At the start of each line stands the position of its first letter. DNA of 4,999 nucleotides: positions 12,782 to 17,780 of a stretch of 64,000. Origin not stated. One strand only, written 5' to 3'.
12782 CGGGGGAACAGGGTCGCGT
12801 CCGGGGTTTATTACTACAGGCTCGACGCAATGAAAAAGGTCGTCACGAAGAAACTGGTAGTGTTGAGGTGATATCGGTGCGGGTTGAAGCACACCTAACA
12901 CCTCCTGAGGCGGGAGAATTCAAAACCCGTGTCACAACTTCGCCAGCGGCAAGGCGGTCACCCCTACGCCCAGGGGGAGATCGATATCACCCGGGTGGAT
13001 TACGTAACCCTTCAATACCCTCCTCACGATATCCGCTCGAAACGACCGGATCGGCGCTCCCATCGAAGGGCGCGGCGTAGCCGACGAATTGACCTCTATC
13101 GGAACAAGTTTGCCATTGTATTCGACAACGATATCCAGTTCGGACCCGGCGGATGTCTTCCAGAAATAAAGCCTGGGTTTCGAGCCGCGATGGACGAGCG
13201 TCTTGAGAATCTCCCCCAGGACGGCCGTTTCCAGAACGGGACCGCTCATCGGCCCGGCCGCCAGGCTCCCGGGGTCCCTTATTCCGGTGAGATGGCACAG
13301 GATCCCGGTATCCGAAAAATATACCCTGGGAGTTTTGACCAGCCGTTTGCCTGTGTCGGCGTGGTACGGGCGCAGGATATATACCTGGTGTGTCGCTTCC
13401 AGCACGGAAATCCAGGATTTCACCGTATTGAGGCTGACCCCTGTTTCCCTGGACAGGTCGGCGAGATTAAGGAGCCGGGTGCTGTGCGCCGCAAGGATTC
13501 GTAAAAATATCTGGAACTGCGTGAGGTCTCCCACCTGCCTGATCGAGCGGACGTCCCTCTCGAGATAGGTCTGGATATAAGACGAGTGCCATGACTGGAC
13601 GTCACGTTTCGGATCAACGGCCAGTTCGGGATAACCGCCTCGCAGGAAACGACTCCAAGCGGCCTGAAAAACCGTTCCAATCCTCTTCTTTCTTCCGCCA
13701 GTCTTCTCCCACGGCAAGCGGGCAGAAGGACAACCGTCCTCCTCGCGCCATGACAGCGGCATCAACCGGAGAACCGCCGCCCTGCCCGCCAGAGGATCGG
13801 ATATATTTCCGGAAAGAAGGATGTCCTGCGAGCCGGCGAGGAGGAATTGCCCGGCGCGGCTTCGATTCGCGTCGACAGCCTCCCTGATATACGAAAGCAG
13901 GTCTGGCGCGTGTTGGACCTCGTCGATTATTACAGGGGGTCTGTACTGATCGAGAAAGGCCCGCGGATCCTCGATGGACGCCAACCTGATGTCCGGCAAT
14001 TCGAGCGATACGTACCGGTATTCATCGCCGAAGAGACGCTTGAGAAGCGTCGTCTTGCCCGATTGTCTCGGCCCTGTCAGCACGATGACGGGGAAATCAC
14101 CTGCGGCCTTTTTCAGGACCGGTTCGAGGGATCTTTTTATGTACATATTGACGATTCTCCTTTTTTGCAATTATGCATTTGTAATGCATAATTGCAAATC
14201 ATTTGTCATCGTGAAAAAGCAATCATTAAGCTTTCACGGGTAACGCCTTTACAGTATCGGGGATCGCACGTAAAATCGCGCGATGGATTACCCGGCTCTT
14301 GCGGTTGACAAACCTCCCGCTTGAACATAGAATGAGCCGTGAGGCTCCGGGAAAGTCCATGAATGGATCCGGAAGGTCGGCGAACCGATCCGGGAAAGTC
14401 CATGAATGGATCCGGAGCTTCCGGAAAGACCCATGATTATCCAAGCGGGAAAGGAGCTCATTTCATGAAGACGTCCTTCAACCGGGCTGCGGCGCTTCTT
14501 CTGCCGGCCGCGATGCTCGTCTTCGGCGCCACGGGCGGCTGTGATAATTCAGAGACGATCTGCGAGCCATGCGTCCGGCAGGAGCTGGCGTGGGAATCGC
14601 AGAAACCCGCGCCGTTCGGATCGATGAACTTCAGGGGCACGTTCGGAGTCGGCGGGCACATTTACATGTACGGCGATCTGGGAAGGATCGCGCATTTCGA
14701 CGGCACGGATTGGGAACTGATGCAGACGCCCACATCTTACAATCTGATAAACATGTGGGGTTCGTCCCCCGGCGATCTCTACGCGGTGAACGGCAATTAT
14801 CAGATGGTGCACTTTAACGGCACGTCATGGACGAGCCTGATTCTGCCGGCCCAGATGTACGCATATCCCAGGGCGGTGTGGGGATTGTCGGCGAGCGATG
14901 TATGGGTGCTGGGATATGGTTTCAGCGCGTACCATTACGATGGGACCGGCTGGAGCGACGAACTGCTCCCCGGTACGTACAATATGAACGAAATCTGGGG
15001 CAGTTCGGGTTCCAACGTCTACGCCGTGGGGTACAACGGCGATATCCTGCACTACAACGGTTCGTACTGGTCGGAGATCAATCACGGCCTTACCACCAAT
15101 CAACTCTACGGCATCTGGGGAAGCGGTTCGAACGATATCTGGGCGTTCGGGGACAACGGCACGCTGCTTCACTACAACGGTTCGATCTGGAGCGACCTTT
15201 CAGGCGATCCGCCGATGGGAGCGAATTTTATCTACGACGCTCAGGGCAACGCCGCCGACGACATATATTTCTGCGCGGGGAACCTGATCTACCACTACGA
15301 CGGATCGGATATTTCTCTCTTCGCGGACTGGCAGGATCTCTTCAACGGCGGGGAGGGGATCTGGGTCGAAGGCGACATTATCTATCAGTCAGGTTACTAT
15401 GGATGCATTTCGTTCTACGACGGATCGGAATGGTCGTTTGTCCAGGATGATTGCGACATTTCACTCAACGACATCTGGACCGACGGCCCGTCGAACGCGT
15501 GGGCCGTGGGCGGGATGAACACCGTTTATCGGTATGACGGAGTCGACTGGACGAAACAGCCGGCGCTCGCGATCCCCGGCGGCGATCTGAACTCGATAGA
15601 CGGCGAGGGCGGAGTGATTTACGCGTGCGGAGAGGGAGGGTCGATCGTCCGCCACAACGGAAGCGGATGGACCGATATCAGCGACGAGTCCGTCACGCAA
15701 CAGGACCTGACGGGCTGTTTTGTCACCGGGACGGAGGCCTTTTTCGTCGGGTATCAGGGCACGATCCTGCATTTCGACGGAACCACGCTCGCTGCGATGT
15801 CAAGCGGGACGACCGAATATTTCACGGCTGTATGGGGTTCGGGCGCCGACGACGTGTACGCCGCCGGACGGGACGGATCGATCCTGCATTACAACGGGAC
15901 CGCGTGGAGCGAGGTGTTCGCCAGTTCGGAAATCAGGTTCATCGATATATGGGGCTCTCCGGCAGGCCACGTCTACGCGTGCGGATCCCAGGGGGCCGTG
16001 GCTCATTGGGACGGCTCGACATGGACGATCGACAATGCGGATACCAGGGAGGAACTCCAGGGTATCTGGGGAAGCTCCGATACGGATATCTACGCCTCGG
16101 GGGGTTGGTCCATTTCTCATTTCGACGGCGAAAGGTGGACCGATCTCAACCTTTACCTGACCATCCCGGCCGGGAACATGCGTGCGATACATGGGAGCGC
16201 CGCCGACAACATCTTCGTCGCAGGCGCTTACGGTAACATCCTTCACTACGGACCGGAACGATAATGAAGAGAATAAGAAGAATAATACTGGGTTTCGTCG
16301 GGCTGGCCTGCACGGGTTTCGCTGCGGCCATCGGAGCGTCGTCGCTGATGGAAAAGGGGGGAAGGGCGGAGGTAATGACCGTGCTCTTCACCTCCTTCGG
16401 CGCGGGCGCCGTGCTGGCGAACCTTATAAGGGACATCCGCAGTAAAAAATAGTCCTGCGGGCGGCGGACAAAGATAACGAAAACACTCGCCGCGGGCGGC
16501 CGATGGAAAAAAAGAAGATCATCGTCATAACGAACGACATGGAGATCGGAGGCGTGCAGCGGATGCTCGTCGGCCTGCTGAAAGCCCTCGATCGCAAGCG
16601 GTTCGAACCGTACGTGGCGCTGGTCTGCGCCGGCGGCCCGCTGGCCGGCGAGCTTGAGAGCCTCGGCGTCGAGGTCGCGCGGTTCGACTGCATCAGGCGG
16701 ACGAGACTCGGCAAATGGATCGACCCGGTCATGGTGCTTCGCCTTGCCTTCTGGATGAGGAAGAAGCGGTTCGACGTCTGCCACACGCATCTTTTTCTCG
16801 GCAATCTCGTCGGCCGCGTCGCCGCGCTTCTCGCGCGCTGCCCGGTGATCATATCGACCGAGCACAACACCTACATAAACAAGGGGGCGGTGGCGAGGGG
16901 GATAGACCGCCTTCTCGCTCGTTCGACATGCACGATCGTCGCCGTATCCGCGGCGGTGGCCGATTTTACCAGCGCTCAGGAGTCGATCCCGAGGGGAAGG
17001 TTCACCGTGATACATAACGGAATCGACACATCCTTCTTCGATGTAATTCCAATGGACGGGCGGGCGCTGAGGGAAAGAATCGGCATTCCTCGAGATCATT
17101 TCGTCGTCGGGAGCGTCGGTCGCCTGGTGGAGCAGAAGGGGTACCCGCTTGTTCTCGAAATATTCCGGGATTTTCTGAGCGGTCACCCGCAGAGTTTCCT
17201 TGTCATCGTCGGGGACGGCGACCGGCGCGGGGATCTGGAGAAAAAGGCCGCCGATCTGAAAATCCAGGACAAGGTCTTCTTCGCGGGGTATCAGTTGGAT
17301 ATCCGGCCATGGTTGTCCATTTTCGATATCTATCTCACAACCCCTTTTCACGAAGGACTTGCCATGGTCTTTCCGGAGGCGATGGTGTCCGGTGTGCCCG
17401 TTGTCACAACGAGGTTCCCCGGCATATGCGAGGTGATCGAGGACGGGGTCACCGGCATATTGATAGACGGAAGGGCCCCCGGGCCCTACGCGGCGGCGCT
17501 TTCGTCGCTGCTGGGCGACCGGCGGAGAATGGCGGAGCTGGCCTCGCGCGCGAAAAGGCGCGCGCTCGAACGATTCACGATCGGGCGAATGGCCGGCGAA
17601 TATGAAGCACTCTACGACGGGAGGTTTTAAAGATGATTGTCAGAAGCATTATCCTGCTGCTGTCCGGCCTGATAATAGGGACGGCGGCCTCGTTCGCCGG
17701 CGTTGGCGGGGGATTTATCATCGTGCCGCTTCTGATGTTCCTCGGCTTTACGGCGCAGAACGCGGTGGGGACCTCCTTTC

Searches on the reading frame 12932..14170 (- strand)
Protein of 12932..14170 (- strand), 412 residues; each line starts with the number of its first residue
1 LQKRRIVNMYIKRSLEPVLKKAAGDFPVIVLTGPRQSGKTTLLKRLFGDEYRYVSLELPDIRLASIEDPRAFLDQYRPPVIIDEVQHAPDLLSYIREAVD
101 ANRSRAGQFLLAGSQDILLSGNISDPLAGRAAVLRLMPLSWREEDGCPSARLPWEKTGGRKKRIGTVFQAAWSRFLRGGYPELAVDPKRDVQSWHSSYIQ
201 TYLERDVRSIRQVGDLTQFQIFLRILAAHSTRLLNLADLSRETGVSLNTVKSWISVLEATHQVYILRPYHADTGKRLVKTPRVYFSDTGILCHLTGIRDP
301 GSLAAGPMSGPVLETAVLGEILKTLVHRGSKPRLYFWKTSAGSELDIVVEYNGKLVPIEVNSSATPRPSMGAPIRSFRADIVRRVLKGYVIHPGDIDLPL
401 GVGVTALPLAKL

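Call 62: search_protein_families(library=pfam, proteins=[window:12932-14170:-], max_evalue=0.0001)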
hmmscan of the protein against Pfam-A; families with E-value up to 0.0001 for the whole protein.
window:12932-14170:- (412 aa): 3 families
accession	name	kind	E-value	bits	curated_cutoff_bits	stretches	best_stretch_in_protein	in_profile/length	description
PF13635.12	DUF4143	-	3.6e-42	144.3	28.1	1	204-362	1-159/160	Domain of unknown function (DUF4143)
PF13173.12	AAA_14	-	1.8e-27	96.3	27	1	27-143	3-127/129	AAA domain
PF13401.12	AAA_22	-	1.5e-06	29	27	0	28-48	7-27/130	AAA domain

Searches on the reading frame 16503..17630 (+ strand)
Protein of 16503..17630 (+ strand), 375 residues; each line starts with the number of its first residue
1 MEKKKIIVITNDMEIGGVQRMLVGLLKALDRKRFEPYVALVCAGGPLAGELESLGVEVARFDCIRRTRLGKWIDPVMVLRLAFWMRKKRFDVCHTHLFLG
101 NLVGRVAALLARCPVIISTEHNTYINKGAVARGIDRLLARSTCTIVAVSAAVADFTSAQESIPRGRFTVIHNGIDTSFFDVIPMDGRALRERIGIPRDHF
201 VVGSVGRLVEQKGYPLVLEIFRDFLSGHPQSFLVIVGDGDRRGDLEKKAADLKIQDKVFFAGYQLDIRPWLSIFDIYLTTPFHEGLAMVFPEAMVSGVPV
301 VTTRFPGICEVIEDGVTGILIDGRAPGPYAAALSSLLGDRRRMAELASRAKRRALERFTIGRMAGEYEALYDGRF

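Call 62: search_protein_families(library=pfam, proteins=[window:16503-17630:+], max_evalue=0.0001)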
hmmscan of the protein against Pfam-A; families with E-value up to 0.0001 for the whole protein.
window:16503-17630:+ (375 aa): 4 families
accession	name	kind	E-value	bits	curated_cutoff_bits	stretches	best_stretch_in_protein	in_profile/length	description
PF00534.26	Glycos_transf_1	-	1.2e-33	116.5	26.4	1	188-352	4-171/172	Glycosyl transferases group 1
PF13692.12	Glyco_trans_1_4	-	7.2e-29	101.3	27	1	200-339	2-142/142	Glycosyl transferases group 1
PF13439.12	Glyco_transf_4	-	3e-23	83.1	28.5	1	15-177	1-169/170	Glycosyltransferase Family 4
PF13579.12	Glyco_trans_4_4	-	3.3e-18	66.9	29.7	1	16-173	1-158/158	Glycosyl transferase 4-like domain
